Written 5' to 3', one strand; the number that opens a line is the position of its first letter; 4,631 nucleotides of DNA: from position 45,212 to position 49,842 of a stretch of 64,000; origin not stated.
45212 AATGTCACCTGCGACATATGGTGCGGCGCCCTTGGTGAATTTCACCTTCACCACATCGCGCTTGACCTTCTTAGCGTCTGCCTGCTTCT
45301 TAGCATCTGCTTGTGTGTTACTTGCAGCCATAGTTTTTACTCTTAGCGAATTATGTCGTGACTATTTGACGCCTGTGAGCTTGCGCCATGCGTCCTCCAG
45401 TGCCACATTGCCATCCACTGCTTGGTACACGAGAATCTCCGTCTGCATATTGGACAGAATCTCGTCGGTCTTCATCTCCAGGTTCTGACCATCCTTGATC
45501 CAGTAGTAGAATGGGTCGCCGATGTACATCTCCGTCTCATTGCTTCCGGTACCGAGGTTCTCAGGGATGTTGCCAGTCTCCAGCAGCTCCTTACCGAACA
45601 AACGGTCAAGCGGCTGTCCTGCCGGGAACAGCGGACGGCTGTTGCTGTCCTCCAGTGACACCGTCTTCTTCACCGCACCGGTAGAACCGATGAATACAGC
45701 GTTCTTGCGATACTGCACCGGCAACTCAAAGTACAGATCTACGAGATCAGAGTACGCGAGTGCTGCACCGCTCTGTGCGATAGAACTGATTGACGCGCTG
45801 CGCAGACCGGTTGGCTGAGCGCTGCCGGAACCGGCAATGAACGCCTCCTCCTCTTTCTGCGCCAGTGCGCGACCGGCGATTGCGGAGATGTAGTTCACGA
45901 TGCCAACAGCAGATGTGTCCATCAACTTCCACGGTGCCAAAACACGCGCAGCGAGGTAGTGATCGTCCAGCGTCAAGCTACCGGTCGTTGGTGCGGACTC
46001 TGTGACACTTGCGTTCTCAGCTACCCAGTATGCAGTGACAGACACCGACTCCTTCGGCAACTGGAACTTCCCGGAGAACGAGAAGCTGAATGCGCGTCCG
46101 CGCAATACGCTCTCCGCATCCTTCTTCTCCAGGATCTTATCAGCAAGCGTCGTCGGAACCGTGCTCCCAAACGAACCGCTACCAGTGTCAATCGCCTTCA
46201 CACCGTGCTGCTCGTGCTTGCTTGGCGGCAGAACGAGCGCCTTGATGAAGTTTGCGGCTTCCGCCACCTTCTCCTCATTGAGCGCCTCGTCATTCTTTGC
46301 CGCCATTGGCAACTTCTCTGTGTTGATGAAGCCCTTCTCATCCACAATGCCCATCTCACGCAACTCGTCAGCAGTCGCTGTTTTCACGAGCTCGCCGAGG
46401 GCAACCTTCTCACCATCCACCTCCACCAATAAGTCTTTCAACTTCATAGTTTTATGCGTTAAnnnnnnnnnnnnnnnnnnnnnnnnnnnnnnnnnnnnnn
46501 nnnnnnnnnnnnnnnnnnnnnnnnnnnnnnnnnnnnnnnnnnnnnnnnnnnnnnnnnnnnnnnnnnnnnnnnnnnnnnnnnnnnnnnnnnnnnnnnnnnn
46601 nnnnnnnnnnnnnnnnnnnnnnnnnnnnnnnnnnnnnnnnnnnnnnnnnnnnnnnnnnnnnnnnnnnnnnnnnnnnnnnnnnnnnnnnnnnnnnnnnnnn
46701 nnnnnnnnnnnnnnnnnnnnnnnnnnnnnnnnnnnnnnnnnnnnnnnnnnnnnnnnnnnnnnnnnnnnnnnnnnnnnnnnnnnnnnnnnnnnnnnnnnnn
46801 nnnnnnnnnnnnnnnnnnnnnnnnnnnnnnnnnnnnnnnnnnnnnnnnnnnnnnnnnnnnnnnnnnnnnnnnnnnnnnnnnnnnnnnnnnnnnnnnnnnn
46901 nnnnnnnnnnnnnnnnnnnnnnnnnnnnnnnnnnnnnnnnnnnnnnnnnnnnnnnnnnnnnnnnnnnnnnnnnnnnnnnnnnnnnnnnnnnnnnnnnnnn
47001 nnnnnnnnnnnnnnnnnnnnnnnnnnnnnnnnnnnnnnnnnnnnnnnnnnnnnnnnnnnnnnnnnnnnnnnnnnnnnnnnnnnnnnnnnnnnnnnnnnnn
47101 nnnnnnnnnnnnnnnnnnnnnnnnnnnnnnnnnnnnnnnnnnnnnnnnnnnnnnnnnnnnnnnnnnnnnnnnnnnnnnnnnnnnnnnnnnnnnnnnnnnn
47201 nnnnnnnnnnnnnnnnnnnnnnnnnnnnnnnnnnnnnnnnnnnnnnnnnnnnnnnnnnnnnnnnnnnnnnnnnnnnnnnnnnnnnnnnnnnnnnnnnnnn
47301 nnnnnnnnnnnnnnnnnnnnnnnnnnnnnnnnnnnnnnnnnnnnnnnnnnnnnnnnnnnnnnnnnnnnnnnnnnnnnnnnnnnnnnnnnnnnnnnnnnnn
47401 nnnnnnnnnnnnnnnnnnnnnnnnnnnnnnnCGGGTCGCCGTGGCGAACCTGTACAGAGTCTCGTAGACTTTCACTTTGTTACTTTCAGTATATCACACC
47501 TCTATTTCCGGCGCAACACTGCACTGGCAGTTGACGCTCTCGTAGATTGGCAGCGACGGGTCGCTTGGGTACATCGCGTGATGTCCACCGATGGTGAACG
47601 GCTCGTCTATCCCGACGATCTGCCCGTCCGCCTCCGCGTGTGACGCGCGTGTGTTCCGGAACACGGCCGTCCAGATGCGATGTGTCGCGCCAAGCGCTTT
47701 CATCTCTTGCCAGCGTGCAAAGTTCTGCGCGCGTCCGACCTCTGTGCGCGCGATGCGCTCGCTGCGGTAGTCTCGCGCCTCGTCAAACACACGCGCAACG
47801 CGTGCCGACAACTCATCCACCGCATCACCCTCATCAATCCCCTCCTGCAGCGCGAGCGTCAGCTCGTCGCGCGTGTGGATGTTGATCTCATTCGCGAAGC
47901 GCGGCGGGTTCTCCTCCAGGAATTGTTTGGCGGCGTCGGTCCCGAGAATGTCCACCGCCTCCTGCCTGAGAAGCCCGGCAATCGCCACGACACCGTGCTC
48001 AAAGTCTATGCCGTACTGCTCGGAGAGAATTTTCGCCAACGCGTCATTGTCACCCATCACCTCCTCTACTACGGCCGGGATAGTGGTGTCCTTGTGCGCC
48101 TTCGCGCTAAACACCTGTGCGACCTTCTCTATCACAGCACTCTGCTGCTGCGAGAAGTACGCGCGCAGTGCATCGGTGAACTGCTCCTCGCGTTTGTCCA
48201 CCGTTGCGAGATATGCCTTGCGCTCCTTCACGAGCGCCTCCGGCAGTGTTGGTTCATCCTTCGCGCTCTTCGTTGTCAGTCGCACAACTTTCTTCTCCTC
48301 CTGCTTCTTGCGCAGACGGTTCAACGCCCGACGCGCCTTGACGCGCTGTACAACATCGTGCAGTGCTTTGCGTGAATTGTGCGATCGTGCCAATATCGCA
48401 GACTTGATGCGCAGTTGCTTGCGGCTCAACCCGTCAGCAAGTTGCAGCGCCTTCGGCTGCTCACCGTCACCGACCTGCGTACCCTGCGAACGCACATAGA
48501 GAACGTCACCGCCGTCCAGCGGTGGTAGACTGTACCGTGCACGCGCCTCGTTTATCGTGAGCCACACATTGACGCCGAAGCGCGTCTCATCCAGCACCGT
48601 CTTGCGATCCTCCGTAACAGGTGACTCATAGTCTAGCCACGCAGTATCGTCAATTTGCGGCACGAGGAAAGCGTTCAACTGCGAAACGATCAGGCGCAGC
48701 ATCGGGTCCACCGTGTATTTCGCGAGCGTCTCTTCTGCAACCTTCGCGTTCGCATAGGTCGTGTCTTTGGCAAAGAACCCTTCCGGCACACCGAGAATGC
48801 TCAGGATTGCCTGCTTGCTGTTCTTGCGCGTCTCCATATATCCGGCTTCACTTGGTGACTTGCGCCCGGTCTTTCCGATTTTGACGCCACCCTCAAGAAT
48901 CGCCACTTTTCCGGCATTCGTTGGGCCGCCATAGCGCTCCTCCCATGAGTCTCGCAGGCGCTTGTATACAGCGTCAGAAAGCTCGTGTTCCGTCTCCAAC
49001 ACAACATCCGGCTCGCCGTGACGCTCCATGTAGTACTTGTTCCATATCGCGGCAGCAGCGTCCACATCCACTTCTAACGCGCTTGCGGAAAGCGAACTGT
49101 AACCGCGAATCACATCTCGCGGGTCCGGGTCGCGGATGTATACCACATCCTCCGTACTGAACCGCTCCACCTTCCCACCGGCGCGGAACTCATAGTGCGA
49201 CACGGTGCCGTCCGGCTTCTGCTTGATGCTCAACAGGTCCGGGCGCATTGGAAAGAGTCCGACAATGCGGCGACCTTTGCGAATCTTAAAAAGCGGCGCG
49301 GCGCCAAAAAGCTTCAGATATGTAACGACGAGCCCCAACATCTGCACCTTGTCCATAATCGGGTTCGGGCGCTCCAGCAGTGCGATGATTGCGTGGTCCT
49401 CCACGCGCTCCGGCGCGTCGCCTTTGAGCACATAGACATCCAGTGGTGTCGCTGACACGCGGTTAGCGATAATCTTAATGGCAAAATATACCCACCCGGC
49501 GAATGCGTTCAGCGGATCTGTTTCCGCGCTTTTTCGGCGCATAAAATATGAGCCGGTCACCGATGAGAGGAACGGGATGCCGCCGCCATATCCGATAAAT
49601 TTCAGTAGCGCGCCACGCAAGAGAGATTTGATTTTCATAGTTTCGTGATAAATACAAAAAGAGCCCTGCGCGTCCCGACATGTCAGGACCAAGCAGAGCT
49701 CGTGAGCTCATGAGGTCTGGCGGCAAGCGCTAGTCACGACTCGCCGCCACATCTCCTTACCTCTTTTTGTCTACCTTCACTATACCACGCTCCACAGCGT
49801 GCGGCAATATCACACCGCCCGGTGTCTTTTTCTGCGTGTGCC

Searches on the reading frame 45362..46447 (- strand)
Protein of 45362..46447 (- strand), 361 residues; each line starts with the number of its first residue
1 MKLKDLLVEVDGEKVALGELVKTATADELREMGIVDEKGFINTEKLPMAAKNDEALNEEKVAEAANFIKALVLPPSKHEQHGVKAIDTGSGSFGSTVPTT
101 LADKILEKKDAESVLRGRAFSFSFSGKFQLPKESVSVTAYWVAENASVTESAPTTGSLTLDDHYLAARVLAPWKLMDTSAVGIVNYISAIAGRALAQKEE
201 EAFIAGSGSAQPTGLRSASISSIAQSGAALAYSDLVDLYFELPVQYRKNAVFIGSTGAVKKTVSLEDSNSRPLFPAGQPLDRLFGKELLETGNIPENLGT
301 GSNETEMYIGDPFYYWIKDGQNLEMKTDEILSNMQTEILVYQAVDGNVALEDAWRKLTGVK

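Call 42: find_related_loci(query=window:45362-46447:-, collection=viral_contigs, flank=10000)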
Query window:45362-46447:- (361 aa) in viral_contigs; peptide patterns used: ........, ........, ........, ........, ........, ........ (x = any residue, [..] = any of these).
19 stretches matched a pattern; 13 encode a relative of the query (tblastn E <= 1e-3); 13 distinct loci.
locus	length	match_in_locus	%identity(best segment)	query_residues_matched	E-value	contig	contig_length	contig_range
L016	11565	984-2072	51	3-361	2e-118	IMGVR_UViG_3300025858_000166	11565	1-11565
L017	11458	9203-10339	49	3-361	6e-116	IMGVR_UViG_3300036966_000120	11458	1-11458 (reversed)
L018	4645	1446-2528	51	5-361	1e-115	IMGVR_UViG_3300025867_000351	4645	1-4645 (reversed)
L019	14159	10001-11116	48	3-361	6e-115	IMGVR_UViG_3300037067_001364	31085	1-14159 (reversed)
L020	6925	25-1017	53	49-361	4e-110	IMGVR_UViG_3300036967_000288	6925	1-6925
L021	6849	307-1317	45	19-361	5e-91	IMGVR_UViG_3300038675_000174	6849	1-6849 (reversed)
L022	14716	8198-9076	48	58-360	1e-89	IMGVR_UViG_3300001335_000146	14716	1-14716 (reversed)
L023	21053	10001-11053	44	7-360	6e-87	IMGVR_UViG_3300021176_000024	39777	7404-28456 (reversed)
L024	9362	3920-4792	46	61-360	8e-87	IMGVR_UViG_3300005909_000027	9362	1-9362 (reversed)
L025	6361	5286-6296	43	13-361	2e-86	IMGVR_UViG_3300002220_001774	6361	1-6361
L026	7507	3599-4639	43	21-361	1e-85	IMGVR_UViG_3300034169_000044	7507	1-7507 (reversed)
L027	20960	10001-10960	44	42-361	5e-84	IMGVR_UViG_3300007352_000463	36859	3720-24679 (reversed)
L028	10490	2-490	56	200-361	7e-57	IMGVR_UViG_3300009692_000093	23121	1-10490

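Call 61: search_protein_families(library=phrogs, proteins=[window:45362-46447:-], max_evalue=0.001)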
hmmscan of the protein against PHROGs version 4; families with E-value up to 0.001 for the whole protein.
window:45362-46447:- (361 aa): 3 families
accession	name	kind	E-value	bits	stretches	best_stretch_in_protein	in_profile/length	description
phrog_10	-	head and packaging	9.2e-40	138.3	1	44-359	319-635/752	major head protein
phrog_617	-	head and packaging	9.9e-17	62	1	87-348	341-612/626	major head protein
phrog_15928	-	head and packaging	2.8e-05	25.2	1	176-333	2-153/185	major head protein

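Call 92: find_homologous_proteins(query=window:45362-46447:-, max_evalue=1e-30)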
Query window:45362-46447:- (361 aa): 93 proteins with E <= 1e-30 among 8000 candidates.
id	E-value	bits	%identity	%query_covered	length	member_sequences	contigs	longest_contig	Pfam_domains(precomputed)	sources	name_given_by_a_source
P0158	1.0e-230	783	100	100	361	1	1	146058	PF05065.20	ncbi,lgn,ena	-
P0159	4.0e-152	525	66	99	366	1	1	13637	PF05065.20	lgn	-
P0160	4.7e-139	482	61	100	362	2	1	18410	PF05065.20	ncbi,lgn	-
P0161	2.4e-118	413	52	100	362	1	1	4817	PF05065.20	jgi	jgi:HK97 family phage major capsid protein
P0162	3.0e-118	413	56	97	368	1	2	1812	PF05065.20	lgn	-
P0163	7.6e-118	412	53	100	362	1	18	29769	PF05065.20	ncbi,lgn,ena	-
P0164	4.0e-117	410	55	97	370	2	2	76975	PF05065.20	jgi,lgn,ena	-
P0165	4.5e-117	409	53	97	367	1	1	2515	PF05065.20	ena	-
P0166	2.2e-116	407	52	100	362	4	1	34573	PF05065.20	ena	-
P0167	2.7e-116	407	55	97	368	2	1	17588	PF05065.20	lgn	-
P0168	2.5e-115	404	51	97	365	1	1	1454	PF05065.20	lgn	-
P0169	5.9e-114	399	54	97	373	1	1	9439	PF05065.20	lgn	-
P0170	6.8e-112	392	52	99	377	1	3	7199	PF05065.20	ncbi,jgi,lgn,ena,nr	ncbi:MAG TPA: phage major capsid protein [Candidatus Colwellbacteria bacterium]|nr:phage major capsi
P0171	6.8e-112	392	54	97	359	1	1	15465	PF05065.20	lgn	-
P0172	1.3e-111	391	53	99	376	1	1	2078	PF05065.20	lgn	-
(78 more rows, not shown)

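Call 93: find_encoding_contigs(protein=P0159, flank=10000, max_places=2)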
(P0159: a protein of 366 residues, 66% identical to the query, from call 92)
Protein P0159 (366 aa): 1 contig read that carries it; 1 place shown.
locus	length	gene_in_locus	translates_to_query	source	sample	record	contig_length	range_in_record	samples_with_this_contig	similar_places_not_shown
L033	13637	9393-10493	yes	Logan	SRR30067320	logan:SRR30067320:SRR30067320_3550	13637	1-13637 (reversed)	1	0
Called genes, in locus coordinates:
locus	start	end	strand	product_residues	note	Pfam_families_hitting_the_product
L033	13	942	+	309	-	PF13479:AAA_24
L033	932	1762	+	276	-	-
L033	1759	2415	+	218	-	-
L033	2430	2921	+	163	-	-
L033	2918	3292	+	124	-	PF05866:RusA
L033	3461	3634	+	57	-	-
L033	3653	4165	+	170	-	-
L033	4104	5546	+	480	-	-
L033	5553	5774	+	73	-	-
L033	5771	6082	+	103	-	-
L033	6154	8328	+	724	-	PF04860:Phage_portal, PF04233:Phage_Mu_F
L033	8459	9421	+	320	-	PF04586:Peptidase_S78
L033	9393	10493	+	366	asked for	PF05065:Phage_capsid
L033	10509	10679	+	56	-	-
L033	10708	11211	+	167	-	-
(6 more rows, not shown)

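Call 94: find_encoding_contigs(protein=P0160, flank=10000, max_places=2)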
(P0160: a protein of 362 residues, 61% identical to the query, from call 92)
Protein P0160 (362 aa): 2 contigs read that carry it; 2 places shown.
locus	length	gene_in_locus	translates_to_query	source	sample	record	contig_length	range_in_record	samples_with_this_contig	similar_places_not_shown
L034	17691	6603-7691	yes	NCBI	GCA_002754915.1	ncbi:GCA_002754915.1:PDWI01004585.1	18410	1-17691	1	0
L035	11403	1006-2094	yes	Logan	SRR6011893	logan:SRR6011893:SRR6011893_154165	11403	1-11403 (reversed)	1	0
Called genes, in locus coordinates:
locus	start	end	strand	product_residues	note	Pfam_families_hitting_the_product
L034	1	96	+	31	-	?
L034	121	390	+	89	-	-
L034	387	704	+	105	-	-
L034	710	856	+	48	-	-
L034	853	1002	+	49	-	-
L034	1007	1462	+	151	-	-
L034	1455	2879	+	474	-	PF03237:Terminase_6N (weak)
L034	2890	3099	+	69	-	-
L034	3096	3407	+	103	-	-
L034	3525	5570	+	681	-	PF04860:Phage_portal, PF04233:Phage_Mu_F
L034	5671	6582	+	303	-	PF04586:Peptidase_S78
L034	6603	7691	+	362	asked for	PF05065:Phage_capsid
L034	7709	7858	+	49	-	-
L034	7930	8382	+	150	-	-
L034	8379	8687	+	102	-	PF05135:Phage_connect_1, PF24163:HCP (weak)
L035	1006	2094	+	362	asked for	PF05065:Phage_capsid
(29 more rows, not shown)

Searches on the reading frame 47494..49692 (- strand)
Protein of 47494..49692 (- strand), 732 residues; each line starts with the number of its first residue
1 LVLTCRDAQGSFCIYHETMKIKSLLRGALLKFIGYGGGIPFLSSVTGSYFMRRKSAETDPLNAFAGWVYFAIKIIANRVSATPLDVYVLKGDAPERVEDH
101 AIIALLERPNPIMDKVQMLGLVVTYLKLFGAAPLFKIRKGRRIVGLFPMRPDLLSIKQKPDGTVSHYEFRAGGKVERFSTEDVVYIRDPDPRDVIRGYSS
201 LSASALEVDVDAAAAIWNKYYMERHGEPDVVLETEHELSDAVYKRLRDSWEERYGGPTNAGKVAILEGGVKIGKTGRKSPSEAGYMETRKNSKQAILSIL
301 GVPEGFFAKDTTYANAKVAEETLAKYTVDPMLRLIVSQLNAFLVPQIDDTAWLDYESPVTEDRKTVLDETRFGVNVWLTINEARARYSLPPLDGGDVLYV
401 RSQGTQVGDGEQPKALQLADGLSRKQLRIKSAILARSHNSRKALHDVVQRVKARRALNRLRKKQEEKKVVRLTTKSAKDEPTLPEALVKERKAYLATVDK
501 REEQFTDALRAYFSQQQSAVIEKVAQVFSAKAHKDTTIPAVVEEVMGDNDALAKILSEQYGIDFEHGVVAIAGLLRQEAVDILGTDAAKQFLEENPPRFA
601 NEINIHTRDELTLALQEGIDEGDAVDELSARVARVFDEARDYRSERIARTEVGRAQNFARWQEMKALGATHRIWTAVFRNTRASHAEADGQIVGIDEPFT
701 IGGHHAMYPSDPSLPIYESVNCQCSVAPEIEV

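Call 61: search_protein_families(library=phrogs, proteins=[window:47494-49692:-], max_evalue=0.001)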
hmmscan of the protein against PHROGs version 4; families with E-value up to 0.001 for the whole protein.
window:47494-49692:- (732 aa): 20 families
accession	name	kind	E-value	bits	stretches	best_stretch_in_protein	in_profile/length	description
phrog_2662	-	head and packaging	2e-99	335.1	1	66-730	68-709/717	portal protein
phrog_12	-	head and packaging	5.6e-59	201.7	1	67-692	95-589/646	portal protein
phrog_2468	-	head and packaging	3e-38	133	1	472-729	13-272/303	head morphogenesis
phrog_859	-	head and packaging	9.5e-22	78.3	1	443-728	14-288/807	portal protein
phrog_5929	-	head and packaging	2.1e-19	70.7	1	224-410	13-205/228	portal protein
phrog_3517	-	head and packaging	3.3e-18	67.1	1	596-731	188-330/371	head morphogenesis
phrog_595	-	head and packaging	1.3e-16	62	1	549-728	120-296/513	head maturation protease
phrog_6577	-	unknown function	1.3e-13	51.1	1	580-730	89-230/1066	-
phrog_115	-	head and packaging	4.6e-11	43.6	1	607-731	206-319/665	minor head protein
phrog_2271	-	head and packaging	1.2e-10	40.8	1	221-404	214-398/859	portal protein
phrog_21454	-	unknown function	3.7e-10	40.5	1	234-403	4-174/320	-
phrog_19443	-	head and packaging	8.4e-10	38.7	1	609-728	170-283/579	minor head protein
phrog_324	-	head and packaging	1.1e-08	35.6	1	625-730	220-318/624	head morphogenesis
phrog_18477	-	head and packaging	4.4e-07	30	1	642-725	204-294/760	head morphogenesis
phrog_15127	-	head and packaging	6.2e-07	29.3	1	577-722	92-244/602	head protein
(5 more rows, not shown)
